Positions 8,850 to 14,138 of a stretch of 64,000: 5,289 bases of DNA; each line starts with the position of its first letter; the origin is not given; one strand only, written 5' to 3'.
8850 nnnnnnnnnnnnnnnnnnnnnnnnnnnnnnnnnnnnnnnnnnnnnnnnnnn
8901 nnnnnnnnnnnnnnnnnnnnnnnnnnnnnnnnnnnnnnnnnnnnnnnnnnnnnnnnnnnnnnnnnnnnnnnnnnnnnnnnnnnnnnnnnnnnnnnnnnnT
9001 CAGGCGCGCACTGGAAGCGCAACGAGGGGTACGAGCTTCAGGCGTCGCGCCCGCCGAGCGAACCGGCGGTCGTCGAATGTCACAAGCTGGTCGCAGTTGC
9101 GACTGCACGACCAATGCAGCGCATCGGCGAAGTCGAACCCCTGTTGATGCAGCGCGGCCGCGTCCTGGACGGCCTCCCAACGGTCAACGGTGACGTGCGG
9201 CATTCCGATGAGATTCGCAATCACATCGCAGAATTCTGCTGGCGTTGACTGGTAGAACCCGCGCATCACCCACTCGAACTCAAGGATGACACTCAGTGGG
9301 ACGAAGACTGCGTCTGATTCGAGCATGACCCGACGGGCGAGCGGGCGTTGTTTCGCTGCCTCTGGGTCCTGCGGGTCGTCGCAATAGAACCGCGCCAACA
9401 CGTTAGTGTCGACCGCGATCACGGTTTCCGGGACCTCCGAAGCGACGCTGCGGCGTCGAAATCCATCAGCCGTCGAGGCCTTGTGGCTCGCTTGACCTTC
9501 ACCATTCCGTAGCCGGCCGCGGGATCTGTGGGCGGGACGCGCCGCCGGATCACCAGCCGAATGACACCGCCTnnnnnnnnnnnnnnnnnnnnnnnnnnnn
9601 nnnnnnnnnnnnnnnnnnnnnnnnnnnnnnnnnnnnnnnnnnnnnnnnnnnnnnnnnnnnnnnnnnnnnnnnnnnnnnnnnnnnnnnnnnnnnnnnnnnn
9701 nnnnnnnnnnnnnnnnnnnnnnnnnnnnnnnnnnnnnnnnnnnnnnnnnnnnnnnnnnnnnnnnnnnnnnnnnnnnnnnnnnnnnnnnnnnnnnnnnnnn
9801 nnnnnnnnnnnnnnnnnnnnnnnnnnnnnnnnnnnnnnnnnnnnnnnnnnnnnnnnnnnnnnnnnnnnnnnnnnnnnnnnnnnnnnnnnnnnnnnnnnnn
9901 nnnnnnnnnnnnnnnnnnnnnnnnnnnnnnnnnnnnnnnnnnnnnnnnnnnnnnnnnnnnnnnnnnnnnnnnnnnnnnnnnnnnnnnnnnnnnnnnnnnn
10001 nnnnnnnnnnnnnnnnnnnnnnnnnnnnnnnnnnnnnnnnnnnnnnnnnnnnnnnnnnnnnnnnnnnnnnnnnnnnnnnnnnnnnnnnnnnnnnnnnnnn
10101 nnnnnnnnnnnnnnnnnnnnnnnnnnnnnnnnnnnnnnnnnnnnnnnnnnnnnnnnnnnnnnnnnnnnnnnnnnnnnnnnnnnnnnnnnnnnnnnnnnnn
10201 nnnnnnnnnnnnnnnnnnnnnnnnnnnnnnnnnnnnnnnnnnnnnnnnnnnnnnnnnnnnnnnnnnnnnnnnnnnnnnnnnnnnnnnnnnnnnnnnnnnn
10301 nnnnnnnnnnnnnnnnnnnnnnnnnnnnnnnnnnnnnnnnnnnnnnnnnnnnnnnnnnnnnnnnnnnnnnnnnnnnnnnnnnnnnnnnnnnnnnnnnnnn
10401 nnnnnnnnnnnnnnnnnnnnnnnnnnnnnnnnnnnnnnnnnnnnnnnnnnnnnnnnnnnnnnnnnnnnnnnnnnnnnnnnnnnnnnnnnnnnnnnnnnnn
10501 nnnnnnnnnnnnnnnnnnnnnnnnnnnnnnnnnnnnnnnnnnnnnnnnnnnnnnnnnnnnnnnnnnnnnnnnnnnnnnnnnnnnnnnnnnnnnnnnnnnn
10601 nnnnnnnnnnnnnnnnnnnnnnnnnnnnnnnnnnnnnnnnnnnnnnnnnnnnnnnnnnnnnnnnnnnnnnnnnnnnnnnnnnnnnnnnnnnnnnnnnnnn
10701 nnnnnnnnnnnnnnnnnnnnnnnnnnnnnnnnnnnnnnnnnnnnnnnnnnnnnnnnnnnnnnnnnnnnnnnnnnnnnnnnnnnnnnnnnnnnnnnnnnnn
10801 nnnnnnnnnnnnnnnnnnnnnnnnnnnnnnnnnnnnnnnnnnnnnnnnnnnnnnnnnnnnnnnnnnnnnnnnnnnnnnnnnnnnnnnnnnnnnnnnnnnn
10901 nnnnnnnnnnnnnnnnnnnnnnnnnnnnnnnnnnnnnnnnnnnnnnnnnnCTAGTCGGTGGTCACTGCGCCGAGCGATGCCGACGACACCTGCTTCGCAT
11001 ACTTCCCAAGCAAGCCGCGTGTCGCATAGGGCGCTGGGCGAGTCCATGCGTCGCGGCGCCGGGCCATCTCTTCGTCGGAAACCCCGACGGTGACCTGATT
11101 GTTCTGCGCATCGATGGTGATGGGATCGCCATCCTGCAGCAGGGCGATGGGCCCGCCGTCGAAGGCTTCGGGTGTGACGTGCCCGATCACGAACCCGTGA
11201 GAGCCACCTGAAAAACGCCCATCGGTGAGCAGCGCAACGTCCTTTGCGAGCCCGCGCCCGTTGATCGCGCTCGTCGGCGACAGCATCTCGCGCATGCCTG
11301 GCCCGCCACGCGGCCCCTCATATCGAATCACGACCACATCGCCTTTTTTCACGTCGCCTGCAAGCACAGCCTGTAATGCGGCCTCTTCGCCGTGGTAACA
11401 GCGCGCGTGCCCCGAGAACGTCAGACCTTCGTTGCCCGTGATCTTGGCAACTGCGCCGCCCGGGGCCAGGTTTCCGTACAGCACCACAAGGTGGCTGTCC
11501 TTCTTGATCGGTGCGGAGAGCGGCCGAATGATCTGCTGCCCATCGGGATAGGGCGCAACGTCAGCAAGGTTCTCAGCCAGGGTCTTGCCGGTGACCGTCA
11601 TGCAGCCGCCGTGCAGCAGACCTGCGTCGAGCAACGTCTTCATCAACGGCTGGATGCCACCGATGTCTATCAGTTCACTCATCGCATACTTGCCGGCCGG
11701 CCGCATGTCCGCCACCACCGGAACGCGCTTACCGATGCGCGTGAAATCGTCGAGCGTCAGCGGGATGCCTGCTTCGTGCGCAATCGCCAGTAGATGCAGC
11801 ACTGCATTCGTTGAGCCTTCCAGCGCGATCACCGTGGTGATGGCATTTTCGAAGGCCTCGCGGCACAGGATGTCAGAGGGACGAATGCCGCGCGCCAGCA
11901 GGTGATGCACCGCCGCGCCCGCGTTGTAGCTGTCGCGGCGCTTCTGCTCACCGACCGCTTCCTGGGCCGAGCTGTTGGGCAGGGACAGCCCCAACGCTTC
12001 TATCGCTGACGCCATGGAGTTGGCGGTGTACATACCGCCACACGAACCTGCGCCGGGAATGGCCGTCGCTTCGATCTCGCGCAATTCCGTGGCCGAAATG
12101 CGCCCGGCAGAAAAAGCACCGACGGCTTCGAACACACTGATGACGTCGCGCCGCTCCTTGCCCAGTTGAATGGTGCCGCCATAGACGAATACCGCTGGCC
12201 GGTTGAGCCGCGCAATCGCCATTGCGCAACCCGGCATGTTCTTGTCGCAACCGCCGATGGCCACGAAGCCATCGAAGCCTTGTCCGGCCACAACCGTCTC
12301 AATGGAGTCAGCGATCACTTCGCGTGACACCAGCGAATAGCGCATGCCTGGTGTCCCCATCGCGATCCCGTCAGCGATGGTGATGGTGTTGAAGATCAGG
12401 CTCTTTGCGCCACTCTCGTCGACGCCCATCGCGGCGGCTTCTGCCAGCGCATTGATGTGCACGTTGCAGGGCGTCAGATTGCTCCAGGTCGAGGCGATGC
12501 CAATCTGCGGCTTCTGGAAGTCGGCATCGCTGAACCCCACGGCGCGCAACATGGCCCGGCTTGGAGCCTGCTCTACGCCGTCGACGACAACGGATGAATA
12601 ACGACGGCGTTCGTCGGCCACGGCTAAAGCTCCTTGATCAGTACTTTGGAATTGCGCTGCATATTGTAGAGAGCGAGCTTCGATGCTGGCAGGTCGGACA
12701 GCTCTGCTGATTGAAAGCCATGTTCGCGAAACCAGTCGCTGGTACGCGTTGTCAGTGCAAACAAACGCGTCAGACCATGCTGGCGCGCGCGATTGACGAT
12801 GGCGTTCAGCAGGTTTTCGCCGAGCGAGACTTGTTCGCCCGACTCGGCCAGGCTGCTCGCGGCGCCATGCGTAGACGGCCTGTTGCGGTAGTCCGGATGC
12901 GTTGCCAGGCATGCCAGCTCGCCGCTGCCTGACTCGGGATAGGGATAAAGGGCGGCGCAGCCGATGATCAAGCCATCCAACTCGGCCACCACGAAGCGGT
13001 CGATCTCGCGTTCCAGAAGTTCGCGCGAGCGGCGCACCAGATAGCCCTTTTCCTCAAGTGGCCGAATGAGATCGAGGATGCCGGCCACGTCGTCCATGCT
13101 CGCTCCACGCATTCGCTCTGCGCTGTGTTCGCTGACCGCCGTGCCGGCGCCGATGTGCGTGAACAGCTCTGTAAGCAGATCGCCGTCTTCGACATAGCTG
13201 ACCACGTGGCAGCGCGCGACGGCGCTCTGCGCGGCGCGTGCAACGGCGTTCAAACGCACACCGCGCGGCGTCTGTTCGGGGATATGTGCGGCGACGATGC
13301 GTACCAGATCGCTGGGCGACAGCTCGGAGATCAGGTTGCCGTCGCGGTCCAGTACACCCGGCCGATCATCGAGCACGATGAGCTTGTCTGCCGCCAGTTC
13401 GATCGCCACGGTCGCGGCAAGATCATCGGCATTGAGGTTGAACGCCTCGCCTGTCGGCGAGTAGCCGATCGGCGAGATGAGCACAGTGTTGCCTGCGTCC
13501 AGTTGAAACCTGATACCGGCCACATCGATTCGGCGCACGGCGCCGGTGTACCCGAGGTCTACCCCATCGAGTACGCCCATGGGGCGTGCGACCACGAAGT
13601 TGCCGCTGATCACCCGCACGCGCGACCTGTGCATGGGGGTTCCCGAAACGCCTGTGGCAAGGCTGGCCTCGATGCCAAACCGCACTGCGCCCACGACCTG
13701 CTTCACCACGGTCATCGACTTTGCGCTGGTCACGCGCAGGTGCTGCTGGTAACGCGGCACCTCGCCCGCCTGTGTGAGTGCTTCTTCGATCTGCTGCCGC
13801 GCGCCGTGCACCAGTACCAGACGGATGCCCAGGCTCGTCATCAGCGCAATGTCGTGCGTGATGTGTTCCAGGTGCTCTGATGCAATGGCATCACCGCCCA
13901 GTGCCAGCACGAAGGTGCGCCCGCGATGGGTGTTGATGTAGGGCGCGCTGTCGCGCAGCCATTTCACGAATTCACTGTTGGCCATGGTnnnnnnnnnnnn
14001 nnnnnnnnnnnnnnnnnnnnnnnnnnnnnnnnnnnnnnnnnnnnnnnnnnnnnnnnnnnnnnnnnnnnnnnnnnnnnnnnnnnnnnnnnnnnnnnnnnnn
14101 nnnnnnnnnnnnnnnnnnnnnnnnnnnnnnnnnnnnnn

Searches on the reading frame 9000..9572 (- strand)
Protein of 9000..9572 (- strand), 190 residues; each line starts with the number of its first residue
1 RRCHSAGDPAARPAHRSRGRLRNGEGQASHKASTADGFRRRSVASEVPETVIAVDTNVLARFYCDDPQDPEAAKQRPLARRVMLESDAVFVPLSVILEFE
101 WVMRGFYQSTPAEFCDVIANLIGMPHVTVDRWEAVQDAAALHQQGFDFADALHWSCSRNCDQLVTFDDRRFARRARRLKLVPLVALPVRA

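Call 30: search_protein_families(library=pfam, proteins=[window:9000-9572:-], max_evalue=0.00001)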
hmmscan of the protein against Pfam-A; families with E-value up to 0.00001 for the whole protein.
window:9000-9572:- (190 aa): 1 family
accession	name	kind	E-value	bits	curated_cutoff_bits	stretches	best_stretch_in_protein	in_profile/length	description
PF01850.27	PIN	-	4.2e-07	31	23.6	1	52-175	1-118/120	PIN domain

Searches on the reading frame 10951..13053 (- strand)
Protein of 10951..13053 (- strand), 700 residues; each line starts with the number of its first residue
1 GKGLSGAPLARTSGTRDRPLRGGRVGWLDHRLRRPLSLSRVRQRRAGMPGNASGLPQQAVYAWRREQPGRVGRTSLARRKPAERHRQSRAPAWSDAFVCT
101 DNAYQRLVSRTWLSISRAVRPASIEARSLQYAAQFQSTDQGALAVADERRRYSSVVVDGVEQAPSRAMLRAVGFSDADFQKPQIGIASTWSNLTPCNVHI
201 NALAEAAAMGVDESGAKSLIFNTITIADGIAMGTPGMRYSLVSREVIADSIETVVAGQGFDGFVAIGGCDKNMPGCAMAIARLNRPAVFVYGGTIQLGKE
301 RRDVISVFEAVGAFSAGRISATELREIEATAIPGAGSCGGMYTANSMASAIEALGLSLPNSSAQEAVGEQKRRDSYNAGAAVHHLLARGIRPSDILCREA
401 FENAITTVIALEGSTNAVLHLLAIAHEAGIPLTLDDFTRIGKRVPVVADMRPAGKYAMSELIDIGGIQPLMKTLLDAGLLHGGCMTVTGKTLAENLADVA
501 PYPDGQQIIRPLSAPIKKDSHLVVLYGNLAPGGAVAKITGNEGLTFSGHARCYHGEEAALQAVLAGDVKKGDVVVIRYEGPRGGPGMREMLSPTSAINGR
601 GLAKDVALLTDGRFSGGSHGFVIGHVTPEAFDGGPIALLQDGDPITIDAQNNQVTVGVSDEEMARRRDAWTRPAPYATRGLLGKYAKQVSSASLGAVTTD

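Call 28: search_protein_families(library=pfam, proteins=[window:10951-13053:-], max_evalue=0.00001)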
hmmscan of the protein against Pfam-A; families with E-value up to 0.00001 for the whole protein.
window:10951-13053:- (700 aa): 2 families
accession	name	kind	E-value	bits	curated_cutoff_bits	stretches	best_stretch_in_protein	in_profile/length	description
PF00920.27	ILVD_EDD_N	-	1.4e-123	412.5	27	1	181-495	1-316/316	Dihydroxy-acid/6-phosphogluconate dehydratase N-terminal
PF24877.1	ILV_EDD_C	-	2.1e-74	249.5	27.7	1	507-696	1-191/191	Dihydroxy-acid/6-phosphogluconate dehydratase C-terminal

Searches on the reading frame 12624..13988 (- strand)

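Call 28: search_protein_families(library=pfam, proteins=[window:12624-13988:-], max_evalue=0.00001)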
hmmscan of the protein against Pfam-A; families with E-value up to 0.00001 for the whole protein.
window:12624-13988:- (454 aa): 3 families
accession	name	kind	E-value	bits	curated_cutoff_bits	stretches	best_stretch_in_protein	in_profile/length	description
PF00696.33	AA_kinase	-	1.7e-28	100.4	24.9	1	25-263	2-233/234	Amino acid kinase family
PF00583.31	Acetyltransf_1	-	7.7e-10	39.5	20.7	1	306-412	6-98/116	Acetyltransferase (GNAT) family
PF13508.13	Acetyltransf_7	-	6.7e-08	33.2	27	0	330-370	3-43/84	Acetyltransferase (GNAT) domain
